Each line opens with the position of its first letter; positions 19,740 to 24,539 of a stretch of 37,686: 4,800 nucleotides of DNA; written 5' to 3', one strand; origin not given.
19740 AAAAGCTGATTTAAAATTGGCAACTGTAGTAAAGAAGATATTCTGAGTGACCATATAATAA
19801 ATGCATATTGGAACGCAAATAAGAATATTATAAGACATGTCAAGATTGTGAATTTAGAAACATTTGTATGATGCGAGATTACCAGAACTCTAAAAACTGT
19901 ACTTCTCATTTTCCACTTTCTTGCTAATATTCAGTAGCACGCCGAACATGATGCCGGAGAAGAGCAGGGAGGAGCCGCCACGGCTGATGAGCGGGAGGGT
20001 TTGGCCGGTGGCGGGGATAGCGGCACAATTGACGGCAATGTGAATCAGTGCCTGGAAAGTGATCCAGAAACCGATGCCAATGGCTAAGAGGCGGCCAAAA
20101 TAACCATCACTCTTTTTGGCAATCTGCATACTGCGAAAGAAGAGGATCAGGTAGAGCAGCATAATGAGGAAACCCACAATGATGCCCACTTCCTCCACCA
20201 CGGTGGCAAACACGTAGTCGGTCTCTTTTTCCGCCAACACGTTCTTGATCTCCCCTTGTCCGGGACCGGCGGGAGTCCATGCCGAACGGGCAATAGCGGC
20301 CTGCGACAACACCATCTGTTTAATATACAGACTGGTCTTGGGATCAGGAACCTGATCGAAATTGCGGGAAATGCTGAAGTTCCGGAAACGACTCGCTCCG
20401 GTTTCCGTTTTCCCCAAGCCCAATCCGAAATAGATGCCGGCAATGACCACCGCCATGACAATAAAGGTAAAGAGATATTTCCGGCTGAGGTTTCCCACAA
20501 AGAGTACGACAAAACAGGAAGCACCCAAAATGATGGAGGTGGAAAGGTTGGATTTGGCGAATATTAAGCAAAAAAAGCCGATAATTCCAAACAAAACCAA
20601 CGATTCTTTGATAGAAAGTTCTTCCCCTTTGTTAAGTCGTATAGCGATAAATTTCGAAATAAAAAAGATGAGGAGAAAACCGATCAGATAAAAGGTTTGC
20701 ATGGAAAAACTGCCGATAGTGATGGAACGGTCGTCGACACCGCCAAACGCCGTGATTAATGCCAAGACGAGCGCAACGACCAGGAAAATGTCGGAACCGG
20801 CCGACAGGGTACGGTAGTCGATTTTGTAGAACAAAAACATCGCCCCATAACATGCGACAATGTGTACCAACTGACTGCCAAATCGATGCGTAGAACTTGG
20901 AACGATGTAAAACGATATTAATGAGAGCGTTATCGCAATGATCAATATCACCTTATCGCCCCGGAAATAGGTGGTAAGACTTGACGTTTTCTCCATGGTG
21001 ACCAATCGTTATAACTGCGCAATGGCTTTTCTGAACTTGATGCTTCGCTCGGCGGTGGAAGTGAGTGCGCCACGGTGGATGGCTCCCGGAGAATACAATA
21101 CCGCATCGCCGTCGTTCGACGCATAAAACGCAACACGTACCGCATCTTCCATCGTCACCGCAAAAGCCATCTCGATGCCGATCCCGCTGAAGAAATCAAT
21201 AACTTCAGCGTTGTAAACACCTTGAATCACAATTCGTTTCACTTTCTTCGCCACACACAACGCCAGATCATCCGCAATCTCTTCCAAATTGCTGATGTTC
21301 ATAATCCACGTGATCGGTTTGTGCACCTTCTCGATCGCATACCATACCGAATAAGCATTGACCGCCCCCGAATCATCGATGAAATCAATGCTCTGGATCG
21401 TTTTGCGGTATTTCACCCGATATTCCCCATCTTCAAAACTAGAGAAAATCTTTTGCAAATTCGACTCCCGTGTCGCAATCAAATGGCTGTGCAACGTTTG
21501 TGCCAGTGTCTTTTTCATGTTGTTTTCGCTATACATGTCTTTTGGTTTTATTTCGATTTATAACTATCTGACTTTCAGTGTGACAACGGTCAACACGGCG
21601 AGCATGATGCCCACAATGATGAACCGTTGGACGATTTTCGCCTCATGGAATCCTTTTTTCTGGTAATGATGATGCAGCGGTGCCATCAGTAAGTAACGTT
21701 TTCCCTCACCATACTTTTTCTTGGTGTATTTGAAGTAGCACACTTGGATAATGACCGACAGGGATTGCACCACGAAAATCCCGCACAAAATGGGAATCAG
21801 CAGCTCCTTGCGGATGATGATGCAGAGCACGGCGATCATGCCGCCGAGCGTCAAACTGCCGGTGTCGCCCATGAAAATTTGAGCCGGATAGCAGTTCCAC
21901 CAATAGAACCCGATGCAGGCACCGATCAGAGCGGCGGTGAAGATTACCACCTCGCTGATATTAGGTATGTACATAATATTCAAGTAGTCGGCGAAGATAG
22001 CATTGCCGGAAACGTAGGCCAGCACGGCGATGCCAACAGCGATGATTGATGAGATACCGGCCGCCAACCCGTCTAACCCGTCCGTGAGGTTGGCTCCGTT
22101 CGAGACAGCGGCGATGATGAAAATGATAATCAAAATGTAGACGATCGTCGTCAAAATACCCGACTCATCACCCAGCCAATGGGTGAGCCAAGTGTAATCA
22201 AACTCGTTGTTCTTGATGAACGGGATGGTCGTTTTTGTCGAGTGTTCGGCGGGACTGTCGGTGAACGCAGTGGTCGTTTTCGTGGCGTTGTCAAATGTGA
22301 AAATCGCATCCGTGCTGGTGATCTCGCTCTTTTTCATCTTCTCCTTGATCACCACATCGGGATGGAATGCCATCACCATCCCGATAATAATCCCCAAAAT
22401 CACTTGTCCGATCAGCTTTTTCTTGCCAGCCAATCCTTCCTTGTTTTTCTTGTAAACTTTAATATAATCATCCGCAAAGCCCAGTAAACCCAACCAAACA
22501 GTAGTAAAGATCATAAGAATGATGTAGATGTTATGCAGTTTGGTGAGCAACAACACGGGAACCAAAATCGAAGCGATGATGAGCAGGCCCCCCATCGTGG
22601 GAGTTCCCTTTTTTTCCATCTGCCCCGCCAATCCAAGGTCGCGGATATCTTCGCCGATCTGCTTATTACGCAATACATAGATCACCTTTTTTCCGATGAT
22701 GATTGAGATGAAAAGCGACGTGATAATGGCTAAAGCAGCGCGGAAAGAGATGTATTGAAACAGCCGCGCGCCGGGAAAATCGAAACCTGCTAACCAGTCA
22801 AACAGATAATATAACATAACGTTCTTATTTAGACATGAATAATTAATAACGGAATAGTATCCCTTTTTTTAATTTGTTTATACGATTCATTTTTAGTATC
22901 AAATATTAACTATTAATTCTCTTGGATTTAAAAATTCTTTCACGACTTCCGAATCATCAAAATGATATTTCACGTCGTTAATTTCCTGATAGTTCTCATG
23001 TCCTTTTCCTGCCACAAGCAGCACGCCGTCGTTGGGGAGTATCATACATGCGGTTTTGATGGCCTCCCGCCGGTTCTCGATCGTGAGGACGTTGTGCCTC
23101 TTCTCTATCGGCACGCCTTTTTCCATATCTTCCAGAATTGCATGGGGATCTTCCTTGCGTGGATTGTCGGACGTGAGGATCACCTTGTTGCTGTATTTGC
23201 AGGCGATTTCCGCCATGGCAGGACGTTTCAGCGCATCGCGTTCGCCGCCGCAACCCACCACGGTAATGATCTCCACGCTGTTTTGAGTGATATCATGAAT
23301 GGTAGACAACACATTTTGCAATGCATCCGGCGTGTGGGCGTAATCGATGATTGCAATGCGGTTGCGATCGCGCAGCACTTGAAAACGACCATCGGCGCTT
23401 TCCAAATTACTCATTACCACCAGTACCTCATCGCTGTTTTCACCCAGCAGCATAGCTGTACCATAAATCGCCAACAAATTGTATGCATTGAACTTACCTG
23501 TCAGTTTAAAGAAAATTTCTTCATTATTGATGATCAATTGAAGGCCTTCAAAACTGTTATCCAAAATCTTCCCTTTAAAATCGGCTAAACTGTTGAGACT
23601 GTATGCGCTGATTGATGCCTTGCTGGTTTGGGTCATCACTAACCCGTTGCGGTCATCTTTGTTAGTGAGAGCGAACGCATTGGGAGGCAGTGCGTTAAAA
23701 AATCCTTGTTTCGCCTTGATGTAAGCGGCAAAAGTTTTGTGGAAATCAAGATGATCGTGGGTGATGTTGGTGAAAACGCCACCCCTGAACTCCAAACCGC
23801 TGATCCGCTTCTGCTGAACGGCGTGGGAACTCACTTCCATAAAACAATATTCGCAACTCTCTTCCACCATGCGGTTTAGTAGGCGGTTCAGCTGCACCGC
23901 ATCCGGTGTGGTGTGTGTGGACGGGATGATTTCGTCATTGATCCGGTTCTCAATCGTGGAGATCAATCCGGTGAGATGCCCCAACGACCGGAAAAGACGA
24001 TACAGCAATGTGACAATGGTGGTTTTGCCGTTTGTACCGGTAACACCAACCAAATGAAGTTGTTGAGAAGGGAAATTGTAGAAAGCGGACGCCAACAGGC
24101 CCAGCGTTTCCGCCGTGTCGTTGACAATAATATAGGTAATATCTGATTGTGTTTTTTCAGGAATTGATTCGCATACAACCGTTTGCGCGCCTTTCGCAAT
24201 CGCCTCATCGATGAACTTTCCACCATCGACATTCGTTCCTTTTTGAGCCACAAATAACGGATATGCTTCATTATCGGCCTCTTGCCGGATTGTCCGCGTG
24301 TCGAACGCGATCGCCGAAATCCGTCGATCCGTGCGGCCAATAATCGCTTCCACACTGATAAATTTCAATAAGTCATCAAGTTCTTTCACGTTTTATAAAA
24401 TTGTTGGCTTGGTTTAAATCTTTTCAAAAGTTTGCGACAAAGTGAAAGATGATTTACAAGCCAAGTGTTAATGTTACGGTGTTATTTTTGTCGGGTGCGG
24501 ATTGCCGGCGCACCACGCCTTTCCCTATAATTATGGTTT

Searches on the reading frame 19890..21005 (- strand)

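Call 25: search_protein_families(library=pfam, proteins=[window:19890-21005:-], max_evalue=0.001)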
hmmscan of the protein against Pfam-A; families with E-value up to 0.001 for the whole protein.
window:19890-21005:- (371 aa): 1 family
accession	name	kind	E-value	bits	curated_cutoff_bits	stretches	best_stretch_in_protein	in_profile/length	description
PF01098.24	FTSW_RODA_SPOVE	-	1.2e-43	149.9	26.4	1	21-364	16-354/356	Cell cycle protein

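Call 81: search_protein_families(library=ncbifam, proteins=[window:19890-21005:-], max_evalue=0.001)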
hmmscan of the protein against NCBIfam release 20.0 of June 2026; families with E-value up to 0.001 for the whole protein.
window:19890-21005:- (371 aa): 6 families
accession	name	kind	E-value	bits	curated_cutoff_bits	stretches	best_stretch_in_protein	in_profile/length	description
TIGR02614.1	ftsW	equivalog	3.5e-51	174.4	337.5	1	27-363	22-356/357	putative lipid II flippase FtsW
TIGR02615.1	spoVE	exception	2.1e-40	139.3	448.8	1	28-362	24-354/354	stage V sporulation protein E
TIGR02210.1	rodA_shape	equivalog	1e-37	130.1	336.7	1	17-362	1-354/357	rod shape-determining protein RodA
NF008042.0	PRK10774.1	equivalog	9e-21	74.3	493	1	17-363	36-391/405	cell division protein FtsW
NF008060.0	PRK10794.1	equivalog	1.1e-19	70.7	590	1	14-361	14-360/370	peptidoglycan glycosyltransferase MrdB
NF037961.1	RodA_shape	subfamily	1.6e-16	60.6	150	1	234-361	279-408/415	rod shape-determining protein RodA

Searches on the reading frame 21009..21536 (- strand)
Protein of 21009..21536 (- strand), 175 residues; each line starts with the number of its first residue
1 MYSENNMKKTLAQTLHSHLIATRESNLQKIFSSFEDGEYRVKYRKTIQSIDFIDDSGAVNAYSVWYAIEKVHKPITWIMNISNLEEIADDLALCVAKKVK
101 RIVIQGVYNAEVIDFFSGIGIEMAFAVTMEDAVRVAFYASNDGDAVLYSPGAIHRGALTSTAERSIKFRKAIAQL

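Call 25: search_protein_families(library=pfam, proteins=[window:21009-21536:-], max_evalue=0.001)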
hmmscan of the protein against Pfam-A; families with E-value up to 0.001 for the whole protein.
window:21009-21536:- (175 aa): 0 families

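Call 80: search_protein_families(library=padloc, proteins=[window:21009-21536:-], max_evalue=0.01)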
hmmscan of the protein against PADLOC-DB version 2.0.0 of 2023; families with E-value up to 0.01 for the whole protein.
window:21009-21536:- (175 aa): 0 families

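Call 81: search_protein_families(library=ncbifam, proteins=[window:21009-21536:-], max_evalue=0.001)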
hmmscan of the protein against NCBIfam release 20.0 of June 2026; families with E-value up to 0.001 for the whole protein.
window:21009-21536:- (175 aa): 1 family
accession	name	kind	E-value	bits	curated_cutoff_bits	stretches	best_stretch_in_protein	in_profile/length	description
TIGR01087.1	murD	equivalog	7.3e-20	71.4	211.95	1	3-172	270-439/441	UDP-N-acetylmuramoyl-L-alanine--D-glutamate ligase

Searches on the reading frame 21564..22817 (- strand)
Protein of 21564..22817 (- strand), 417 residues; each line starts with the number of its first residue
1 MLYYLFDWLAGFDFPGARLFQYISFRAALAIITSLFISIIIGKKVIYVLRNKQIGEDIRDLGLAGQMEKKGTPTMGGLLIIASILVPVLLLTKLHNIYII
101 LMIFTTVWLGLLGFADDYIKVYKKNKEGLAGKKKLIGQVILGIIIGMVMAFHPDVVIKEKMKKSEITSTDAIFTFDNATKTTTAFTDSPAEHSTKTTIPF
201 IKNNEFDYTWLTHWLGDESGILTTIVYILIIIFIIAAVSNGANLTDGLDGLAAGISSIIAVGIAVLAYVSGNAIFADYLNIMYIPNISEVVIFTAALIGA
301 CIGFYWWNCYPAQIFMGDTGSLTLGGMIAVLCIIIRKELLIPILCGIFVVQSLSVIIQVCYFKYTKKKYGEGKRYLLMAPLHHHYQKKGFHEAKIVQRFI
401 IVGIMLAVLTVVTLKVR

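Call 25: search_protein_families(library=pfam, proteins=[window:21564-22817:-], max_evalue=0.001)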
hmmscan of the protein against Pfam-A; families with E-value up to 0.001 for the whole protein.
window:21564-22817:- (417 aa): 2 families
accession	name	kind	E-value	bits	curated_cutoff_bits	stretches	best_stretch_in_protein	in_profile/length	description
PF00953.26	Glycos_transf_4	-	1.5e-29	103.5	27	1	207-335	46-159/160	Glycosyl transferase family 4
PF10555.14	MraY_sig1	-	1.2e-05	25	20.1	1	69-81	1-13/13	Phospho-N-acetylmuramoyl-pentapeptide-transferase signature 1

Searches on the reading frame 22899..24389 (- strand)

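Call 25: search_protein_families(library=pfam, proteins=[window:22899-24389:-], max_evalue=0.001)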
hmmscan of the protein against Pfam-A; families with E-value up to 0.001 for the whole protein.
window:22899-24389:- (496 aa): 3 families
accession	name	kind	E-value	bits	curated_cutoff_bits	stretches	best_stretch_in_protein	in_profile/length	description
PF08245.18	Mur_ligase_M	-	2e-49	168.7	24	1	116-308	1-196/200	Mur ligase middle domain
PF02875.26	Mur_ligase_C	-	2.8e-28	99.7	28.4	1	334-463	1-127/127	Mur ligase, glutamate ligase domain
PF01225.30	Mur_ligase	-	2.5e-08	34.6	21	1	45-104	17-95/95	Mur ligase family, catalytic domain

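Call 81: search_protein_families(library=ncbifam, proteins=[window:22899-24389:-], max_evalue=0.001)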
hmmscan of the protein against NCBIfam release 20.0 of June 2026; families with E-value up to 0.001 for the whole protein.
window:22899-24389:- (496 aa): 27 families (the best 25 are shown)
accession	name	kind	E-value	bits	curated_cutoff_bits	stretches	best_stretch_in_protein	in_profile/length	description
NF001126.0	PRK00139.1-4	equivalog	1.5e-182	607.5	373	1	3-488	2-483/486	UDP-N-acetylmuramoyl-L-alanyl-D-glutamate--2,6-diaminopimelate ligase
TIGR01085.1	murE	subfamily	6.2e-142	473.8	257.3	1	23-487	3-471/472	UDP-N-acetylmuramyl-tripeptide synthetase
NF008896.0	PRK11929.1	equivalog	3.7e-138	461.9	1023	1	41-488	40-499/965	bifunctional UDP-N-acetylmuramoyl-L-alanyl-D-glutamate--2,6-diaminopimelate ligase MurE/UDP-N-acetylmuramoyl-tripeptide--D-alanyl-D-alanine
NF001124.0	PRK00139.1-2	equivalog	4.8e-126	421.4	476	1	19-488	23-493/500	UDP-N-acetylmuramoyl-L-alanyl-D-glutamate--2,6-diaminopimelate ligase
NF001123.0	PRK00139.1-1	equivalog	2.1e-114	382.9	586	1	3-488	3-490/493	UDP-N-acetylmuramoyl-L-alanyl-D-glutamate--2,6-diaminopimelate ligase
NF010628.0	PRK14022.1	equivalog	1.9e-91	307.2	536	1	20-487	31-481/483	UDP-N-acetylmuramoyl-L-alanyl-D-glutamate--L-lysine ligase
NF001130.0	PRK00139.2-4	equivalog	4.2e-59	200.6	715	2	15-228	22-232/516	UDP-N-acetylmuramoyl-L-alanyl-D-glutamate--2,6-diaminopimelate ligase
NF001129.0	PRK00139.2-3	equivalog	1.5e-49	168.8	762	1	18-486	35-514/517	UDP-N-acetylmuramoyl-L-alanyl-D-glutamate--2,6-diaminopimelate ligase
NF001127.0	PRK00139.2-1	equivalog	2.7e-49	168.3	997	2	18-228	25-232/520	UDP-N-acetylmuramoyl-L-alanyl-D-glutamate--2,6-diaminopimelate ligase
TIGR01143.1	murF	subfamily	1.1e-35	123.5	288.6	2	29-138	1-101/418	UDP-N-acetylmuramoyl-tripeptide--D-alanyl-D-alanine ligase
NF001131.0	PRK00139.2-5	equivalog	2e-32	112.6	1000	1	84-472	82-466/483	UDP-N-acetylmuramoyl-L-alanyl-D-glutamate--2,6-diaminopimelate ligase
TIGR02068.2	cya_phycin_syn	equivalog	1.9e-28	99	850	1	108-462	476-849/862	cyanophycin synthetase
NF010623.0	PRK14016.1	subfamily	9.8e-26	90.1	877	1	110-471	479-861/871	cyanophycin synthetase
NF053645.1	pMurC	equivalog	1.7e-24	86.4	560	2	283-420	302-438/492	pseudomurein biosynthesis peptide ligase pMurC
TIGR01087.1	murD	equivalog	3.6e-24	85.6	211.95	2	174-364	147-338/441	UDP-N-acetylmuramoyl-L-alanine--D-glutamate ligase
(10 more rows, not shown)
